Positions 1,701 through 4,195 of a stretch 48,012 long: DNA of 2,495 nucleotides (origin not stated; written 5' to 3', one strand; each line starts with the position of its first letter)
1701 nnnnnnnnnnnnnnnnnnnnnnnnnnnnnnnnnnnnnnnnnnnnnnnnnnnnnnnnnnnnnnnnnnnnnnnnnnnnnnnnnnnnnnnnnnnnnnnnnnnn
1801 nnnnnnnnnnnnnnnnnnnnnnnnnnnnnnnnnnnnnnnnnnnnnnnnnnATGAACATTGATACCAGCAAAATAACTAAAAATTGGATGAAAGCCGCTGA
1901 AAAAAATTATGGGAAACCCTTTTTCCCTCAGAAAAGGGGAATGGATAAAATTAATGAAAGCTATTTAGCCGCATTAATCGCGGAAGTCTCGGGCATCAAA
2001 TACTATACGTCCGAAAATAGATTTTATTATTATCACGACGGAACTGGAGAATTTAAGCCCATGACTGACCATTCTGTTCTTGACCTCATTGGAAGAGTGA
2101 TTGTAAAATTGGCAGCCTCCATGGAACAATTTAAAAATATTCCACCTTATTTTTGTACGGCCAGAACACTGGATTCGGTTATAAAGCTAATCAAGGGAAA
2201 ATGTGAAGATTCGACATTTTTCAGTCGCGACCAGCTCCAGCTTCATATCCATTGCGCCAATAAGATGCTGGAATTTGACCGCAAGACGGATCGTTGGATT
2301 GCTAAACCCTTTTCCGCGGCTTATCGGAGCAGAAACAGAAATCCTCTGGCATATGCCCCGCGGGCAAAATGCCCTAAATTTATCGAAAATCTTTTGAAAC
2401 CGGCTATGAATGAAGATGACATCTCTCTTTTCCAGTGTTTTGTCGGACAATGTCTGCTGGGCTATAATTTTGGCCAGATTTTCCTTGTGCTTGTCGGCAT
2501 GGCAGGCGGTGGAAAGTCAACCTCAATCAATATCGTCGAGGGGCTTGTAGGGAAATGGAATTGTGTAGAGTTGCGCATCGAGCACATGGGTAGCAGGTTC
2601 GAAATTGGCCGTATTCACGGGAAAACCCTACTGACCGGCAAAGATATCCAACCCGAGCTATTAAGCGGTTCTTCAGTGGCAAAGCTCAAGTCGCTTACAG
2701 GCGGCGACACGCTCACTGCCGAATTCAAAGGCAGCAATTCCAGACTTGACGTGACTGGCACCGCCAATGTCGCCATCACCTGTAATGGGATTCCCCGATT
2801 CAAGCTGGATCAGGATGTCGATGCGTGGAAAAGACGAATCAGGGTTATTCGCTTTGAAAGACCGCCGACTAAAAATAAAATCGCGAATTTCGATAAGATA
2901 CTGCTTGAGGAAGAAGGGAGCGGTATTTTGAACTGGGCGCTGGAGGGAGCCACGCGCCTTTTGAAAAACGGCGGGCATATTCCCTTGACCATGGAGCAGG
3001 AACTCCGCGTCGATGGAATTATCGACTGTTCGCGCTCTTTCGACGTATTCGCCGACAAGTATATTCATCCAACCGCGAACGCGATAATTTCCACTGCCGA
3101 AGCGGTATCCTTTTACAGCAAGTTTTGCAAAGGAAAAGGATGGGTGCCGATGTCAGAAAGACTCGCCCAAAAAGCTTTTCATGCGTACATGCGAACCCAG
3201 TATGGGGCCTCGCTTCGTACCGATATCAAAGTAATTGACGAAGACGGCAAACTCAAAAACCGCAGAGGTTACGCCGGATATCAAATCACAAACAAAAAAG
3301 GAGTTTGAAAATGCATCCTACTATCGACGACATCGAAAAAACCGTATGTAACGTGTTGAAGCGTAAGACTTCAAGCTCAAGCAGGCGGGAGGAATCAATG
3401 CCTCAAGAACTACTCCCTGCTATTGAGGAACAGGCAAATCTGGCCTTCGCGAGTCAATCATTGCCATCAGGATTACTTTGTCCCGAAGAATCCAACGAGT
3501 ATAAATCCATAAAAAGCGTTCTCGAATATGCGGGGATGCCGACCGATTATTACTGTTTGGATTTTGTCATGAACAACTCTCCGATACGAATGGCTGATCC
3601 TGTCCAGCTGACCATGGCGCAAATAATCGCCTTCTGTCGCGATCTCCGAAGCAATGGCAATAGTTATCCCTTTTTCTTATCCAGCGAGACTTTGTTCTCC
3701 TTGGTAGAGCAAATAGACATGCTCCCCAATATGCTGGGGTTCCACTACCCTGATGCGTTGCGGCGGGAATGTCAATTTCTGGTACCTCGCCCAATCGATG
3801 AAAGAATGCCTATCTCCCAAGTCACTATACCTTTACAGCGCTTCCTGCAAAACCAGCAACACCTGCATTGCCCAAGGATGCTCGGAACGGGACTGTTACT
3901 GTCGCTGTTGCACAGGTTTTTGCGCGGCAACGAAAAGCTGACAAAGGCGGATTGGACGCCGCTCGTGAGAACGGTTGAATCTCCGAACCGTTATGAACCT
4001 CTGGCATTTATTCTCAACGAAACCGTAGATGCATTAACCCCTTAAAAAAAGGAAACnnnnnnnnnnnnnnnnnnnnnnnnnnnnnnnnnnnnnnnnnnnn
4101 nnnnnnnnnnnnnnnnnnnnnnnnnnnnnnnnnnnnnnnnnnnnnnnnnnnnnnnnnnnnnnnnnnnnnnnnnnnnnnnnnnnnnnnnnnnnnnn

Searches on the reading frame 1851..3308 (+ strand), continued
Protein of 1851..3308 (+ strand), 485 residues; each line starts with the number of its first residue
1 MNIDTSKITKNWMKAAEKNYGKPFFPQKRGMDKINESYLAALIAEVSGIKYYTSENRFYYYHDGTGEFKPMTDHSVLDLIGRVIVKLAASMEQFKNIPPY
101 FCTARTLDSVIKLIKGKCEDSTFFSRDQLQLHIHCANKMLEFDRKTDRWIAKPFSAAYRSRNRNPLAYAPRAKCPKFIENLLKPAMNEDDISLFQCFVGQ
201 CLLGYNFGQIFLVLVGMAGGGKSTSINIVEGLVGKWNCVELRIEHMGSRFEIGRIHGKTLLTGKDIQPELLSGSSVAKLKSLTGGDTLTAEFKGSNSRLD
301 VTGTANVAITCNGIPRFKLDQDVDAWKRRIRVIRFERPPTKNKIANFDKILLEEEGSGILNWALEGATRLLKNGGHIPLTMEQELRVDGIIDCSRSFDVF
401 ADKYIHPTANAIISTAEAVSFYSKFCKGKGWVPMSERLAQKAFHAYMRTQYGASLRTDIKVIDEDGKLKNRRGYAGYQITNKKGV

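Call 89: search_dna_similar(query=window:1851-3308:+, collection=phages, mode=protein, max_rows=12)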
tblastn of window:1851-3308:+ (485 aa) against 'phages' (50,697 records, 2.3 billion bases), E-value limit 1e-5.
Records with a match: 858; places in all: 858; records where one place covers at least 80% of the query: 3.
Best place of each record, by identity: <60% 858.
By first word of the organism name: Streptococcus 291; Mycobacterium 230; Enterococcus 100; Bacteriophage 25; Gordonia 25; Vibrio 19; Lactobacillus 15; Streptomyces 12; Listeria 12; Klebsiella 9; and 45 more.
By host as written in the record: Mycobacterium smegmatis mc2 155 161; Streptococcus thermophilus 98; - 69; Enterococcus faecalis 37; Mycobacterium smegmatis mc#155 35; Gordonia terrae 3612 19; Mycobacterium smegmatis mc2155 13; Klebsiella pneumoniae 7; and 251 more.
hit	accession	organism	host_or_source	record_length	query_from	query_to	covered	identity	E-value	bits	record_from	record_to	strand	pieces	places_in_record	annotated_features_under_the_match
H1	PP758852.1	Streptococcus phage phiGBSVK-D_GBSInt2.2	Streptococcus agalactiae JN_AR_GBS124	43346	105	482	78%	25.5%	3e-14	82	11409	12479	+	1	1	DNA primase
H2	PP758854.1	Streptococcus phage phiGBSVK-D_GBSInt4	Streptococcus agalactiae JN_AR_GBS2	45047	105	482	78%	25.5%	3e-14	82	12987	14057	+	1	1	DNA primase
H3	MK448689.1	Streptococcus phage Javan163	Streptococcus dysgalactiae UT_4242_AB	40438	105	482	78%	25.3%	3e-14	82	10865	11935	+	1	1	DNA primase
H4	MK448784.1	Streptococcus phage Javan505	Streptococcus pyogenes MGAS2096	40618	105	482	78%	25.3%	3e-14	82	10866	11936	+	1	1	DNA primase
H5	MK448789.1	Streptococcus phage Javan513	Streptococcus pyogenes MGAS5005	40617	105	482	78%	25.3%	3e-14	82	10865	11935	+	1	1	DNA primase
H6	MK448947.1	Streptococcus phage Javan458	Streptococcus pyogenes ERR111889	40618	105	482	78%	25.3%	3e-14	82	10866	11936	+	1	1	DNA primase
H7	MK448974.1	Streptococcus phage Javan524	Streptococcus pyogenes MGAS9429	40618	105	482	78%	25.3%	3e-14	82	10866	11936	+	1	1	DNA primase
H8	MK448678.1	Streptococcus phage Javan135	Streptococcus dysgalactiae ERR085023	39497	105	482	78%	25.3%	4e-14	81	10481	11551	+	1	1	DNA primase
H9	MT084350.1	Xylella phage Xfas53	Xylella fastidiosa subsp. multiplex ...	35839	34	436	83%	22.8%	7e-8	61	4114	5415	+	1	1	DNA primase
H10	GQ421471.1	Xylella phage Xfas53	Xylella fastidiosa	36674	34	436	83%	22.7%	8e-8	61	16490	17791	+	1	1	P4 family phage/plasmid primase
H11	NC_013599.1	Xylella phage Xfas53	Xylella fastidiosa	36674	34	436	83%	22.7%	8e-8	61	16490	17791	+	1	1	DNA primase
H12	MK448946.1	Streptococcus phage Javan456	Streptococcus pyogenes ERR111888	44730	105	448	71%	26.0%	4e-14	81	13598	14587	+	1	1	DNA primase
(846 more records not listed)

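Call 96: search_protein_families(library=ncbifam, proteins=[window:1851-3308:+], max_evalue=0.01)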
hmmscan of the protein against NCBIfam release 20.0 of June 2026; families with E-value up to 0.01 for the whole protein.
window:1851-3308:+ (485 aa): 3 families
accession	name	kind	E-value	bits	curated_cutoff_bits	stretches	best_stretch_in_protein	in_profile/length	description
TIGR01613.1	primase_Cterm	subfamily_domain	2.7e-31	108.6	108.7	1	163-436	29-301/304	phage/plasmid primase, P4 family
NF011296.0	PRK14709.1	subfamily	1.2e-15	57.1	613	1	167-381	162-375/469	hypothetical protein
NF005477.0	PRK07078.1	subfamily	5.7e-10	38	1014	1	168-381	449-663/759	hypothetical protein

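Call 112: search_protein_families(library=pfam, proteins=[L090:7007-7618:+, L094:11596-12327:+, L094:6194-9133:-], max_evalue=0.01)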
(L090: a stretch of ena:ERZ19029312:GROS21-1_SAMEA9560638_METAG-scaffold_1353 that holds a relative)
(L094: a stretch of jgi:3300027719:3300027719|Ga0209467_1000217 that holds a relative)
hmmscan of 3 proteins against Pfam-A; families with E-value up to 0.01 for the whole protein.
L090:7007-7618:+ (203 aa): 0 families

L094:11596-12327:+ (243 aa): 0 families

L094:6194-9133:- (979 aa): 0 families

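Call 120: find_related_loci(query=window:1851-3308:+, collection=viral_contigs, flank=10000)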
Query window:1851-3308:+ (485 aa) in viral_contigs; peptide patterns used: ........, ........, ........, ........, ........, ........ (x = any residue, [..] = any of these).
5 stretches matched a pattern, but none encodes a relative of the query by tblastn (E <= 1e-3).

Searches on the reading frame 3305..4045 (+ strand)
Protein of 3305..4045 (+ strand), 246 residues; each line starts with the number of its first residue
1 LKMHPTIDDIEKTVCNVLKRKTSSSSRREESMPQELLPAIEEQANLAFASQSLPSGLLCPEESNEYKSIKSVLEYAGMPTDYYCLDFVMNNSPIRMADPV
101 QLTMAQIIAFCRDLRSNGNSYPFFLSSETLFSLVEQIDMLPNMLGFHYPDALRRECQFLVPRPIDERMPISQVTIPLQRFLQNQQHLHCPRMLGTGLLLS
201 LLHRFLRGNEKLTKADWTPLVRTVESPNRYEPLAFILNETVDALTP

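Call 4: search_protein_families(library=pfam, proteins=[window:3305-4045:+], max_evalue=0.01)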
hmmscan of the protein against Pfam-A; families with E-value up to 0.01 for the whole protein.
window:3305-4045:+ (246 aa): 0 families

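Call 8: search_protein_families(library=phrogs, proteins=[window:3305-4045:+], max_evalue=0.01)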
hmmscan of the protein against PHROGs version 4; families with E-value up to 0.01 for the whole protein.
window:3305-4045:+ (246 aa): 0 families

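Call 9: search_protein_families(library=padloc, proteins=[window:3305-4045:+], max_evalue=0.01)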
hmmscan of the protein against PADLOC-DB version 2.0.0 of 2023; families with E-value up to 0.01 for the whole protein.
window:3305-4045:+ (246 aa): 0 families

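Call 22: find_homologous_proteins(query=window:3305-4045:+)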
Query window:3305-4045:+ (246 aa): 1 proteins with E <= 0.001 among 418 candidates.
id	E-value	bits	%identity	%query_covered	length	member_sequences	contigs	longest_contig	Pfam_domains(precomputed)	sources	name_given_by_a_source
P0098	3.3e-160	549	100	99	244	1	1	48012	-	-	-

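Call 77: search_solved_structures(query=A4, max_evalue=10)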
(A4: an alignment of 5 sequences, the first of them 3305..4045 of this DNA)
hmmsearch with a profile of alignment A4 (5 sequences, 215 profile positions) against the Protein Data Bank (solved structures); distinct sequences matched with E-value up to 10: 5.
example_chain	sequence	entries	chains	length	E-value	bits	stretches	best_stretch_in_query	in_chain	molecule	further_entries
9xc6_R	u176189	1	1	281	0.11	15.4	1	44-118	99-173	Mu-type opioid receptor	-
9pa3_R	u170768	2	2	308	0.16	14.8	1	44-118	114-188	Mu-type opioid receptor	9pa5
9pa2_R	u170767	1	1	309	0.17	14.8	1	44-118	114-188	Mu-type opioid receptor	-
8k9k_R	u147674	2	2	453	0.33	13.8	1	44-118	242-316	Soluble cytochrome b562,Mu-type opioid receptor | Soluble cytochrome b562,Mu-type opioid receptor,Mu-type opioid receptor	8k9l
9vjt_R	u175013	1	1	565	0.49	13.3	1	44-118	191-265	Mu-type opioid receptor,Oplophorus-luciferin 2-monooxygenase catalytic subunit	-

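Call 78: search_protein_families(library=pfam, alignment_id=A4, max_evalue=1)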
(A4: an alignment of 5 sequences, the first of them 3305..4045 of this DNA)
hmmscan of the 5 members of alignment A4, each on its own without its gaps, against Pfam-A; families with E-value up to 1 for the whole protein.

A. member 1, window:3305-4045:+ (246 aa): 0 families

B. families by the number of members that match (of 5 scanned): 1 family
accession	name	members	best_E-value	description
PF04101.22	Glyco_tran_28_C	1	0.2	Glycosyltransferase family 28 C-terminal domain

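Call 96: search_protein_families(library=ncbifam, proteins=[window:3305-4045:+], max_evalue=0.01)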
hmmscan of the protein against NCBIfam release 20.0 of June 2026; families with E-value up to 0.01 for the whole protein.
window:3305-4045:+ (246 aa): 0 families
